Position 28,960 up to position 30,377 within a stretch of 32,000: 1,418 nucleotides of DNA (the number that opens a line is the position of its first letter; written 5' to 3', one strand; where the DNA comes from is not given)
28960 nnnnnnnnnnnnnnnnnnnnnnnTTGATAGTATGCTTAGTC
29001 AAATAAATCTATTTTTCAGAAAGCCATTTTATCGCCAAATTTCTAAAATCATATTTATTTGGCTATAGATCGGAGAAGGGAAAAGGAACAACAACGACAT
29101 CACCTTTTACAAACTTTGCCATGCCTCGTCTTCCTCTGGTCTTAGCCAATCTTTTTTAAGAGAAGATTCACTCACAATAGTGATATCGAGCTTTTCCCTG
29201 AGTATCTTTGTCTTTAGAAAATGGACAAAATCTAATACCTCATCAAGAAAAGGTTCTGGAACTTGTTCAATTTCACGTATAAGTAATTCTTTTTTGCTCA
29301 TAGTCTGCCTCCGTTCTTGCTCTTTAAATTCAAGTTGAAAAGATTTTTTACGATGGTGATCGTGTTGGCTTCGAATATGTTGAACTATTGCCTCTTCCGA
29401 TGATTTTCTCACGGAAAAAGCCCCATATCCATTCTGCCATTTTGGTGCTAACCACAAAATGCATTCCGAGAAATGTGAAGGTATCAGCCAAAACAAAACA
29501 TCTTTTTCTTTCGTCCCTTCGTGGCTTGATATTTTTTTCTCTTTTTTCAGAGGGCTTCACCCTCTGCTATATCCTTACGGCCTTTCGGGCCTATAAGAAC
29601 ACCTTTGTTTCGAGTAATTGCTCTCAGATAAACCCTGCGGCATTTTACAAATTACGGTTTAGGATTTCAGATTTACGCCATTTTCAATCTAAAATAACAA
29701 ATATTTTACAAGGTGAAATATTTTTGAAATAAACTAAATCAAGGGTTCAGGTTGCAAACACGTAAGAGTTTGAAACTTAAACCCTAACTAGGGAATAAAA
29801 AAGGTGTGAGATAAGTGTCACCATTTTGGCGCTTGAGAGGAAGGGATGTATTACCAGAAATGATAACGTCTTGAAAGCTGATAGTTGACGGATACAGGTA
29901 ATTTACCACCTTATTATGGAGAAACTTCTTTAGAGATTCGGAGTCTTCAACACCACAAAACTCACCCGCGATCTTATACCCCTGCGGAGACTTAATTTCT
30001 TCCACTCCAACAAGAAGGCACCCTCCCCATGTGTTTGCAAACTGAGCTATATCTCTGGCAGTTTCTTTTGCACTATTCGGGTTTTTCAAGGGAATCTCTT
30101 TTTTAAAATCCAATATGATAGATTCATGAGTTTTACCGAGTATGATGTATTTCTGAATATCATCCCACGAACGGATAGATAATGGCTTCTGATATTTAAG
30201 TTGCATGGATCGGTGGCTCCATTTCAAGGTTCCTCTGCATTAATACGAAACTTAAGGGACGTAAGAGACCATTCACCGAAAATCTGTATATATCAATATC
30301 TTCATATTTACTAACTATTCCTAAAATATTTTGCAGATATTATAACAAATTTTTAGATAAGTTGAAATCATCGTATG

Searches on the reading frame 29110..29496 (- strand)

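Call 46: search_protein_families(library=pfam, proteins=[window:29110-29496:-], max_evalue=0.001)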
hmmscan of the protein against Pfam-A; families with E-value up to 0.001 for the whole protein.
window:29110-29496:- (129 aa): 1 family
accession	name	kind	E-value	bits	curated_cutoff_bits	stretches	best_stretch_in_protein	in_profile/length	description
PF10047.15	DUF2281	-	0.00013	22.9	26.5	1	72-100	2-29/64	Protein of unknown function (DUF2281)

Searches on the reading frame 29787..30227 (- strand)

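Call 46: search_protein_families(library=pfam, proteins=[window:29787-30227:-], max_evalue=0.001)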
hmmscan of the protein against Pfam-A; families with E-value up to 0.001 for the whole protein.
window:29787-30227:- (147 aa): 1 family
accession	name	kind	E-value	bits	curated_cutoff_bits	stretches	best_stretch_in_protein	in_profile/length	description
PF04326.19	SLFN_AlbA_2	-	1.1e-06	29.6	25.3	1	35-127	1-84/118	Schlafen, AlbA_2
